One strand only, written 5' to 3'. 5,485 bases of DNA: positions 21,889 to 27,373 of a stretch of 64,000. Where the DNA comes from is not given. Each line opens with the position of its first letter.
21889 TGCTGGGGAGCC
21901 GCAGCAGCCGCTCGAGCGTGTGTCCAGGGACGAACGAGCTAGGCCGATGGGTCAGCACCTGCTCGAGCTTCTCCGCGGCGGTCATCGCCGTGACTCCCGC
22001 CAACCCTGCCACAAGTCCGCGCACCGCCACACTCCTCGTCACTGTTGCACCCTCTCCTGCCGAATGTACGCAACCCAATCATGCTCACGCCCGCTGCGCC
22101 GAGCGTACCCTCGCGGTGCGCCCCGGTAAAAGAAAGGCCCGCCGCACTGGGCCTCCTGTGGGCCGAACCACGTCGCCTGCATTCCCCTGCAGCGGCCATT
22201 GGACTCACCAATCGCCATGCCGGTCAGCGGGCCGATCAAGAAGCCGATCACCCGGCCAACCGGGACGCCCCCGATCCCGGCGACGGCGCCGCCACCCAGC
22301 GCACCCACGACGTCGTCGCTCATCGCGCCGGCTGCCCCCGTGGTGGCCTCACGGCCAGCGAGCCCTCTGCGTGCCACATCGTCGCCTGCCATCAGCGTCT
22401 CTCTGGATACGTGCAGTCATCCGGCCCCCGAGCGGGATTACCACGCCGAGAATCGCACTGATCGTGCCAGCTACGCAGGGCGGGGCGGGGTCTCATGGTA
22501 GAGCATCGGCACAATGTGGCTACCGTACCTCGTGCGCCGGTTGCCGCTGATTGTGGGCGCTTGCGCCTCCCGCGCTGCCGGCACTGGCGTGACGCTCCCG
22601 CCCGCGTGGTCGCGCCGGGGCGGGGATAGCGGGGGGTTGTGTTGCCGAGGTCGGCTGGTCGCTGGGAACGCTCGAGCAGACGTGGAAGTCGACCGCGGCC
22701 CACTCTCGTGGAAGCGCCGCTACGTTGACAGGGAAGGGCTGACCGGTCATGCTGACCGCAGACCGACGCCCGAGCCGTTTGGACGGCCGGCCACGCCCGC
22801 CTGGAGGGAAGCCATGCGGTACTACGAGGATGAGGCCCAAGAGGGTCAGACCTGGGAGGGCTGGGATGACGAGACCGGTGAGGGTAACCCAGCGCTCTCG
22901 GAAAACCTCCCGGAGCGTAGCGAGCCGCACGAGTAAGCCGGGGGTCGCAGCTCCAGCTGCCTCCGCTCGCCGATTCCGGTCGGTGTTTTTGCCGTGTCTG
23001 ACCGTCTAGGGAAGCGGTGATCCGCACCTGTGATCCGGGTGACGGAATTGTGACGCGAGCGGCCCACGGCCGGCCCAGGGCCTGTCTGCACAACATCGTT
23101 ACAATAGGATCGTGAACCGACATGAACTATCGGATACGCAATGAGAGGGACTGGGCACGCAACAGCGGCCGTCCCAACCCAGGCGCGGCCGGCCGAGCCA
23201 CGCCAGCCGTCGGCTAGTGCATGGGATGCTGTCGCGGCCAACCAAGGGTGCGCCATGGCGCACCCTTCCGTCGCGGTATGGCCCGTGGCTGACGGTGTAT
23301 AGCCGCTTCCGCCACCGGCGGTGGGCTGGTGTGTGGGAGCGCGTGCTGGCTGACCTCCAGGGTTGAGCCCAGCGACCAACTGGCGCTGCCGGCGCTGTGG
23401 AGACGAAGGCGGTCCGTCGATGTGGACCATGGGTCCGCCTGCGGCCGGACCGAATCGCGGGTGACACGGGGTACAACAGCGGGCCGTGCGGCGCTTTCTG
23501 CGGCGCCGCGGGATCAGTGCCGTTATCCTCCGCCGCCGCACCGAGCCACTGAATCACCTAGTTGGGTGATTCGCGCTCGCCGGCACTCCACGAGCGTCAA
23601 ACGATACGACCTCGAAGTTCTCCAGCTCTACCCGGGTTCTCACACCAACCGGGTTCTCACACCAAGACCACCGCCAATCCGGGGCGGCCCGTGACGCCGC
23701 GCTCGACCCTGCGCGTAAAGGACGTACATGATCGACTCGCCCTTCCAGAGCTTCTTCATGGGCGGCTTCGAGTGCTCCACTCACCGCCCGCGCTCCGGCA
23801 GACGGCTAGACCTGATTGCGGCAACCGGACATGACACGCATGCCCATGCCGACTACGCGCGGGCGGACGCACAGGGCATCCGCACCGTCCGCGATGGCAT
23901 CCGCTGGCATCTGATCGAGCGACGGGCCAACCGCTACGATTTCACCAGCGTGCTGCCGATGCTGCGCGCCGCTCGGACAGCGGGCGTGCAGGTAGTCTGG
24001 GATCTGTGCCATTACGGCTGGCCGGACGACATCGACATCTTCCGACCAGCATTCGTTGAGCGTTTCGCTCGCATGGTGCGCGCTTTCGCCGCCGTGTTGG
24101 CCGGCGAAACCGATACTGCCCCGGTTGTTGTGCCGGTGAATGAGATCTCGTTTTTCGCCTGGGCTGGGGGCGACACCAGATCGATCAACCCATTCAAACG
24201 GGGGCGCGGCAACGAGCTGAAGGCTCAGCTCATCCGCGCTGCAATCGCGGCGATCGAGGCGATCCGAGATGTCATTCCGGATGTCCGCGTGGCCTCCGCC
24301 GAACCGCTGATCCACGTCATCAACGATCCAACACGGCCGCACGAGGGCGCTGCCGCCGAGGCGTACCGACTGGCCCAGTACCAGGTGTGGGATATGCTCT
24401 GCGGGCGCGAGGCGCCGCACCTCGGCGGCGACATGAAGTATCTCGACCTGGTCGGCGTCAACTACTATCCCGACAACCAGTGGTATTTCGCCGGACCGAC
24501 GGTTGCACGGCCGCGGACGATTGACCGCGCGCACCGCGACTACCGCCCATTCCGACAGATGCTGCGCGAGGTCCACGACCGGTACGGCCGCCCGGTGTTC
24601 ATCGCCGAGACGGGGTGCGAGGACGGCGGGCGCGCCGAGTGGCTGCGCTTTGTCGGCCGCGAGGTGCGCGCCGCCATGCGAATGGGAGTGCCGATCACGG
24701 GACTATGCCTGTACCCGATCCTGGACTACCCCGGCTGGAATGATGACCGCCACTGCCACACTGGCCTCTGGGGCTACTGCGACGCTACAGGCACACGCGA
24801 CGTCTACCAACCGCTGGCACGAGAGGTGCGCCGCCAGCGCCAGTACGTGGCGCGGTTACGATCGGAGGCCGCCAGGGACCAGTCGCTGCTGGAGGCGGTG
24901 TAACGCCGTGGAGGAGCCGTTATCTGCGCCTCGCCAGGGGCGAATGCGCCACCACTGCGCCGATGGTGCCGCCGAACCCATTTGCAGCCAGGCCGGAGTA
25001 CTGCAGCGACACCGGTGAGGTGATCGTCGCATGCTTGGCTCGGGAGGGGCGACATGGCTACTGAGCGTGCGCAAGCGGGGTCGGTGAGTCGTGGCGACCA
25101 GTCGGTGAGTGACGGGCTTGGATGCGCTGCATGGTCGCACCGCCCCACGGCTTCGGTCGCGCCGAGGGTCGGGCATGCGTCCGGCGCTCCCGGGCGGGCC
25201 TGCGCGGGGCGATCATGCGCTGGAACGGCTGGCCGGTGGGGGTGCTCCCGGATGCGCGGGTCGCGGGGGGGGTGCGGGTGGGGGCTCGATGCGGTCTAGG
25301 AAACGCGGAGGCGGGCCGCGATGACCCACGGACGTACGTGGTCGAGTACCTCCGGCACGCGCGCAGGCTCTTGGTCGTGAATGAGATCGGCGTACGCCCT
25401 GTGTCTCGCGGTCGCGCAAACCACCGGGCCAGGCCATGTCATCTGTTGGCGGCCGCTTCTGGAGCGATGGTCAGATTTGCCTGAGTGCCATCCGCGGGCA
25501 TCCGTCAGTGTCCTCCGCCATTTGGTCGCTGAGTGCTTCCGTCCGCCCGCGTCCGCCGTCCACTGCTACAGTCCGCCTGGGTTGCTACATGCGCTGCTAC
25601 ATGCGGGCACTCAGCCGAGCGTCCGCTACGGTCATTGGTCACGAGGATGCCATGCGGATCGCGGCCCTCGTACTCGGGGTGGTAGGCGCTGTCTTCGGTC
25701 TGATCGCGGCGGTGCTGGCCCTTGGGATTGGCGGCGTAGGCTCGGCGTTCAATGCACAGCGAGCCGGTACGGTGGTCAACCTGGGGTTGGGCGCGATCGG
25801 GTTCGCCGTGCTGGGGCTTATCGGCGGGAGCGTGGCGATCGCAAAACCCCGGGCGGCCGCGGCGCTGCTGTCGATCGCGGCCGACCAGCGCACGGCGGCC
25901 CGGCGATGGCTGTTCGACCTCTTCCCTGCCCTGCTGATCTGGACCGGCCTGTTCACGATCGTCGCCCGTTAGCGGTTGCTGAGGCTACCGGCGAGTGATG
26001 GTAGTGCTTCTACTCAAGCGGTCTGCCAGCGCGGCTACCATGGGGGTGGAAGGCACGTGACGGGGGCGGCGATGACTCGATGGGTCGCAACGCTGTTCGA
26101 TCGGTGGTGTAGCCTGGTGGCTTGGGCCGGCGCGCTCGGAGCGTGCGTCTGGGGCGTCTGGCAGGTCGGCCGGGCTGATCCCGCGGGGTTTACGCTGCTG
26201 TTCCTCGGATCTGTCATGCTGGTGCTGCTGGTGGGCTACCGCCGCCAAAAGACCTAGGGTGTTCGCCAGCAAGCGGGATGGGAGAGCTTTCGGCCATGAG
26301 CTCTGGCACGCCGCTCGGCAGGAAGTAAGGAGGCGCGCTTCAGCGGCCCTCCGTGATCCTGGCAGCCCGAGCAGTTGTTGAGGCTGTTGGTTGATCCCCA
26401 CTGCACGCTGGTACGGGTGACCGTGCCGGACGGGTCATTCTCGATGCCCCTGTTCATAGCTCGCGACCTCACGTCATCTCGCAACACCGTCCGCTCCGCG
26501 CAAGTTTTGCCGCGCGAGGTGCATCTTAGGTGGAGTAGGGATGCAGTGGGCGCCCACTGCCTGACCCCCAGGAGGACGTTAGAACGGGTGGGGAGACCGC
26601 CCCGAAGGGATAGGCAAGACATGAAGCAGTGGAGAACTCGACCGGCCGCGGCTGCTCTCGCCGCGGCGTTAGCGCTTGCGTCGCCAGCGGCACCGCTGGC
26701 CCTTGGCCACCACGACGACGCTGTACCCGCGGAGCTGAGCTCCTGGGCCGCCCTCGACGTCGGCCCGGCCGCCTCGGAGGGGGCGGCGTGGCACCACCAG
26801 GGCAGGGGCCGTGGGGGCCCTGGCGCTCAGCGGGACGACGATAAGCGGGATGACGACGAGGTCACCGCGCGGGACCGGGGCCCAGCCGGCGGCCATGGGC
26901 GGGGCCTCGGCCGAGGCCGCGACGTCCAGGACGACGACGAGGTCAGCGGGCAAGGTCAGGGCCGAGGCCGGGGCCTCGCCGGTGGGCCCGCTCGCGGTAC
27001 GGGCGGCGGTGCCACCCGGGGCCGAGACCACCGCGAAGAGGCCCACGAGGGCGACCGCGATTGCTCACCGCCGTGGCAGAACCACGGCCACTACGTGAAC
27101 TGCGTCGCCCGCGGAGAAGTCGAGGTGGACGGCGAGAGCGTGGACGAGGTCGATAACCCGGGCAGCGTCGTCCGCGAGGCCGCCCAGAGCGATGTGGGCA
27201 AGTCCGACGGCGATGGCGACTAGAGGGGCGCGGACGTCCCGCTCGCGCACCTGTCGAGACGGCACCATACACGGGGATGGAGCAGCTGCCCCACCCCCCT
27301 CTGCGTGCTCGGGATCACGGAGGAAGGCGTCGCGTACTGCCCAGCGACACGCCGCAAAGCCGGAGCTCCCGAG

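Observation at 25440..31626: Decayed ~6.2 kb genomic island integrated at tRNA-Thr, bounded by 38-bp direct repeats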

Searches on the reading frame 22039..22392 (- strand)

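Call 58: search_protein_families(library=pfam, max_evalue=0.1, proteins=[window:22039-22392:-])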
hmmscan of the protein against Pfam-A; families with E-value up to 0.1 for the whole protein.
window:22039-22392:- (117 aa): 1 family
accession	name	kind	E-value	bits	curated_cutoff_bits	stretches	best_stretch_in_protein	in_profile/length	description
PF04306.18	DUF456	-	0.024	15.3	29.4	1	22-67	58-100/139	Protein of unknown function (DUF456)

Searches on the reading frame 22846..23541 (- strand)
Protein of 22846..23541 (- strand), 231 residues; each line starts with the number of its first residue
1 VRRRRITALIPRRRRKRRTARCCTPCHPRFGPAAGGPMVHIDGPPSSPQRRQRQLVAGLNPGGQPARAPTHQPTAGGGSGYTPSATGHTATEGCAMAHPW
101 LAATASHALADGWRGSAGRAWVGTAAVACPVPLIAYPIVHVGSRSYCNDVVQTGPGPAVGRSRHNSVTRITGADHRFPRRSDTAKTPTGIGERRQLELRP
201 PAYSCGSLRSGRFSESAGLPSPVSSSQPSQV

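Call 58: search_protein_families(library=pfam, max_evalue=0.1, proteins=[window:22846-23541:-])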
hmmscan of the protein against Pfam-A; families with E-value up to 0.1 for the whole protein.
window:22846-23541:- (231 aa): 1 family
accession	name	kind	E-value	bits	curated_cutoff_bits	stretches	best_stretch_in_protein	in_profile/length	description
PF04886.17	PT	-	0.076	13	26.2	1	61-75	10-24/36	PT disordered repeat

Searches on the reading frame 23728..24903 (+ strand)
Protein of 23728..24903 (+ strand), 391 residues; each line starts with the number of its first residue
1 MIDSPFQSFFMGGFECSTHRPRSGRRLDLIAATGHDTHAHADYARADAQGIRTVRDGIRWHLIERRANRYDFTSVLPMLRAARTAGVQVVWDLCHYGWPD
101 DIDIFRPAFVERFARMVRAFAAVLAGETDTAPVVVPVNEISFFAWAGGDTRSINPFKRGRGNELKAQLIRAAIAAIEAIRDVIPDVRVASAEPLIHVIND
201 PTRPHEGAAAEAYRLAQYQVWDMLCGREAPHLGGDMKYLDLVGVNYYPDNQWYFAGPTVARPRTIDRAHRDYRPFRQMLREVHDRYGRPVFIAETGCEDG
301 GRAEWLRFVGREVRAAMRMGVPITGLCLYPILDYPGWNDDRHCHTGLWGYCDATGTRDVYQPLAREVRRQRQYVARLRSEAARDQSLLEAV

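Call 7: search_protein_families(library=pfam, max_evalue=0.01, proteins=[window:23728-24903:+])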
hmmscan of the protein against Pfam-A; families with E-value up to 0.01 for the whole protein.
window:23728-24903:+ (391 aa): 0 families

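Call 10: find_related_loci(query=window:23728-24903:+, collection=genome_contigs, flank=10000)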
Query window:23728-24903:+ (391 aa) in genome_contigs; peptide patterns used: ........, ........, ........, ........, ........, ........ (x = any residue, [..] = any of these).
599 stretches matched a pattern (row limit reached: there are more); 585 encode a relative of the query (tblastn E <= 1e-3); the best 80 are kept; 80 distinct loci.
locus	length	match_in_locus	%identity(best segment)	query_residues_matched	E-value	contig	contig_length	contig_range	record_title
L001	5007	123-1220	60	6-377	1e-158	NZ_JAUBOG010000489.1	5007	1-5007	Microcoleus sp. herbarium19 NODE_490_length_5007_cov_13.564015, whole genome shotgun sequence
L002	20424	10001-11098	61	6-377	2e-155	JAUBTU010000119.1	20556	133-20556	Microcoleus sp. B6-A1 NODE_133_length_20556_cov_24.137897, whole genome shotgun sequence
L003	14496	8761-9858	60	6-377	2e-155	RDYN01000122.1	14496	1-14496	MAG: Oscillatoriales cyanobacterium isolate PH2015_07U_46_236 PH2015_07U_scaffold_138, whole genome shotgun sequence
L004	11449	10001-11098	61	6-377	3e-155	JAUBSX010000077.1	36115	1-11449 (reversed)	Microcoleus sp. F4-D5 NODE_139_length_36115_cov_26.346634, whole genome shotgun sequence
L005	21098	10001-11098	60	6-377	3e-155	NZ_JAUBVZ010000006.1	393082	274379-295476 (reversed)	Microcoleus sp. A006_D1 NODE_10_length_393082_cov_32.003598, whole genome shotgun sequence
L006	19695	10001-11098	60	6-377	1e-154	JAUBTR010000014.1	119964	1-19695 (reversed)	Microcoleus sp. BR0-C5 NODE_42_length_119964_cov_43.537223, whole genome shotgun sequence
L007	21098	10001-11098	60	6-377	1e-154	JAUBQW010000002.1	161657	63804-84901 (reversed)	Microcoleus sp. Pol11C3 NODE_45_length_161657_cov_24.322373, whole genome shotgun sequence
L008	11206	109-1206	61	6-377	7e-155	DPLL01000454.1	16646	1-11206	MAG TPA_asm: Microcoleaceae cyanobacterium UBA9251 contig_235, whole genome shotgun sequence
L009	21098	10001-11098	60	6-377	3e-154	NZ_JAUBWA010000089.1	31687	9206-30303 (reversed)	Microcoleus sp. A003_D6 NODE_191_length_31687_cov_33.603448, whole genome shotgun sequence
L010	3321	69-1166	61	6-377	2e-161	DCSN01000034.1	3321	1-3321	MAG TPA_asm: Pseudanabaena sp. UBA1465 UBA1465_contig_5642, whole genome shotgun sequence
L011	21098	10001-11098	60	6-377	4e-154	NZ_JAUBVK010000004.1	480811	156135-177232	Microcoleus sp. ARI1-B5 strain ARI1_B5 NODE_7_length_480811_cov_40.624250, whole genome shotgun sequence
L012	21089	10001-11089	60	6-374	3e-154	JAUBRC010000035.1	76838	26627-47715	Microcoleus sp. N9_B4 NODE_53_length_76838_cov_98.038314, whole genome shotgun sequence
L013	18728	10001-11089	60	6-374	3e-154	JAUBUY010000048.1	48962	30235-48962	Microcoleus sp. AT8-B5 NODE_156_length_48962_cov_31.991899, whole genome shotgun sequence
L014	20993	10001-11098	60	6-377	3e-154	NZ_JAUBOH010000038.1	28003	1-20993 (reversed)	Microcoleus sp. herbarium14 NODE_39_length_28003_cov_19.455632, whole genome shotgun sequence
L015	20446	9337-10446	60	2-377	3e-154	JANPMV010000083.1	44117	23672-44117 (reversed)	MAG: Cyanobacteria bacterium VAR_87_metabat_62 VAR_87_k141_1241950, whole genome shotgun sequence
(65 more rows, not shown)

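Call 50: search_protein_families(library=ncbifam, max_evalue=0.1, proteins=[window:23728-24903:+])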
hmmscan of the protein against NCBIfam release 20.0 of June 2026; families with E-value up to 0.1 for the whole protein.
window:23728-24903:+ (391 aa): 4 families
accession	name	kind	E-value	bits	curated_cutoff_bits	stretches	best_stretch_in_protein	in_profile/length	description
NF051902.1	GH35_fam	subfamily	0.00012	20.9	500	1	43-111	41-108/510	GH35 family beta-galactosidase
TIGR03356.1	BGL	equivalog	0.0018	17.2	478.5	1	110-338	135-399/427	GH1 family beta-glucosidase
NF041004.1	Beta_gal_BgaS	equivalog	0.0073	14.9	475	0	276-364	366-456/479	beta-galactosidase BgaS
TIGR01690.2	ICE_RAQPRD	equivalog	0.052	13.7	50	1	31-68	31-67/80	integrative conjugative element protein, RAQPRD family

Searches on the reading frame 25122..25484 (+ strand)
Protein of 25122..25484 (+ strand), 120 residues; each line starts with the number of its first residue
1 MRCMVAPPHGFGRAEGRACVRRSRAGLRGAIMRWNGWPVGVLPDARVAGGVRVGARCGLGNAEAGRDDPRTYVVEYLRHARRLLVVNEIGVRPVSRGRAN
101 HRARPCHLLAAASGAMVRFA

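Call 8: search_protein_families(library=pfam, max_evalue=0.01, proteins=[window:25122-25484:+])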
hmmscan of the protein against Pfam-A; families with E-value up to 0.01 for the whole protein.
window:25122-25484:+ (120 aa): 0 families

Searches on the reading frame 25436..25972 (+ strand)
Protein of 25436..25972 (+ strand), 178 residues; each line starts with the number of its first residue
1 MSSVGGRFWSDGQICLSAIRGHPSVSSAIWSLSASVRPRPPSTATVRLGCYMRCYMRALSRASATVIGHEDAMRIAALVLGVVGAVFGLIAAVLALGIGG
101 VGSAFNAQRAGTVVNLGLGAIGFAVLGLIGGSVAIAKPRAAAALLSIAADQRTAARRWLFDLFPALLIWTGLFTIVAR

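Call 7: search_protein_families(library=pfam, max_evalue=0.01, proteins=[window:25436-25972:+])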
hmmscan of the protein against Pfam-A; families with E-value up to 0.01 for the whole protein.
window:25436-25972:+ (178 aa): 1 family
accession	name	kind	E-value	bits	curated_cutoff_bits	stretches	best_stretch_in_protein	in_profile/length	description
PF13273.12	DUF4064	-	0.0013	19.3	32.1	1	73-149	1-96/102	Protein of unknown function (DUF4064)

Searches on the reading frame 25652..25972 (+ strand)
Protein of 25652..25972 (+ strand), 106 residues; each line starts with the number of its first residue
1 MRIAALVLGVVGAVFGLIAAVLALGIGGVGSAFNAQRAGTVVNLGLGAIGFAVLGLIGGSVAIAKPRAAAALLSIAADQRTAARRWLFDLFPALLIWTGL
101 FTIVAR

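Call 49: search_protein_families(library=pfam, max_evalue=1, proteins=[window:25652-25972:+])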
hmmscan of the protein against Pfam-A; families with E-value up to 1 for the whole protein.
window:25652-25972:+ (106 aa): 1 family
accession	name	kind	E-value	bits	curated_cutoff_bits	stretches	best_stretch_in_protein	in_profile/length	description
PF13273.12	DUF4064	-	0.00033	21.3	32.1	1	1-77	1-96/102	Protein of unknown function (DUF4064)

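Call 50: search_protein_families(library=ncbifam, max_evalue=0.1, proteins=[window:25652-25972:+])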
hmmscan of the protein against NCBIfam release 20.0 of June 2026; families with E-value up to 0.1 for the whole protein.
window:25652-25972:+ (106 aa): 1 family
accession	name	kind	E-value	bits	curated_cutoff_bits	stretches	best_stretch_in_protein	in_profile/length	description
NF004529.0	PRK05876.1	equivalog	0.05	13.1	338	1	8-65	116-172/275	short chain dehydrogenase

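Call 60: search_protein_families(library=phrogs, max_evalue=0.001, proteins=[window:25652-25972:+])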
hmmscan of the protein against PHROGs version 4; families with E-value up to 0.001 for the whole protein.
window:25652-25972:+ (106 aa): 1 family
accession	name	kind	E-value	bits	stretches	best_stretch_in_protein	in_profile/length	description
phrog_6780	-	unknown function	2e-14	54.9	1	1-103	2-104/114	-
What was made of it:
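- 25652..25972 (+): 106-aa multi-pass membrane protein, DUF4064-like. Pfam DUF4064 E=3e-4, below the cut-off (call 49); phrog_6780 E=2e-14 over its full length (call 60)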

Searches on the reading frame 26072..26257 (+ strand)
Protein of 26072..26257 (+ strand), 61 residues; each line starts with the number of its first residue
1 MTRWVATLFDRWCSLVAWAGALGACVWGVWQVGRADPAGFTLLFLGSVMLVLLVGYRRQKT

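Call 49: search_protein_families(library=pfam, max_evalue=1, proteins=[window:26072-26257:+])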
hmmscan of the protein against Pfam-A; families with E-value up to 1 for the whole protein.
window:26072-26257:+ (61 aa): 0 families

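Call 60: search_protein_families(library=phrogs, max_evalue=0.001, proteins=[window:26072-26257:+])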
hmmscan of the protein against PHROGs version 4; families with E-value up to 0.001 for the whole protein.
window:26072-26257:+ (61 aa): 0 families
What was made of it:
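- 26072..26257 (+): 61-aa ORF with two hydrophobic stretches, a putative small membrane protein. No family hit (calls 49, 60).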

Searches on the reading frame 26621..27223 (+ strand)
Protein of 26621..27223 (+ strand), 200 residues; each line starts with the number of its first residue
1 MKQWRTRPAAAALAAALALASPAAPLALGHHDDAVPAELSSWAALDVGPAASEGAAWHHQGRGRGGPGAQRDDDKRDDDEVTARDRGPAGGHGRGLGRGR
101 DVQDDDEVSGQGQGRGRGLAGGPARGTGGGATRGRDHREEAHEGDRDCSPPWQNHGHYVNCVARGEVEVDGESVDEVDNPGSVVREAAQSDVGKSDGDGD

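Call 49: search_protein_families(library=pfam, max_evalue=1, proteins=[window:26621-27223:+])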
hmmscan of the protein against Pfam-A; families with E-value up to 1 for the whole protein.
window:26621-27223:+ (200 aa): 0 families

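Call 50: search_protein_families(library=ncbifam, max_evalue=0.1, proteins=[window:26621-27223:+])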
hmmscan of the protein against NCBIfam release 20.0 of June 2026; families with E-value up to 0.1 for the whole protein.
window:26621-27223:+ (200 aa): 0 families

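Call 60: search_protein_families(library=phrogs, max_evalue=0.001, proteins=[window:26621-27223:+])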
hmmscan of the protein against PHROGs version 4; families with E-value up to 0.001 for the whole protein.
window:26621-27223:+ (200 aa): 0 families

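Call 89: search_protein_representatives(protein=window:26621-27223:+)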
Query: 200 residues. Proteins with E-value up to 0.001 (for the whole library): 9; up to 1e-10: 1; up to 1e-30: 1. The best 9 are listed.
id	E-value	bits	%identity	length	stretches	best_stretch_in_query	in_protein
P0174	8.2e-58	212.1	74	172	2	103-200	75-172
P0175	1.7e-07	47.7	49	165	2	91-198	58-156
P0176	1.9e-07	47.5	52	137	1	122-196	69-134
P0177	1.5e-06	44.6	44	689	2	147-197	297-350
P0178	1.0e-05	41.9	43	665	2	147-194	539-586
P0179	1.3e-05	41.6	58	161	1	144-198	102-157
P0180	2.8e-05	40.5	55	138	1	119-196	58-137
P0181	2.6e-04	37.3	45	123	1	144-198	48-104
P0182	8.2e-04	35.7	40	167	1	84-198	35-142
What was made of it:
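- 26621..27223 (+): 200-aa protein with an N-terminal signal-peptide-like sequence, RG/Asp-rich repeats and a small conserved C-terminal domain. Only 9 relatives among 1.84 billion representatives: one at 74% identity, the rest sharing only residues ~144-198 (call 89).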
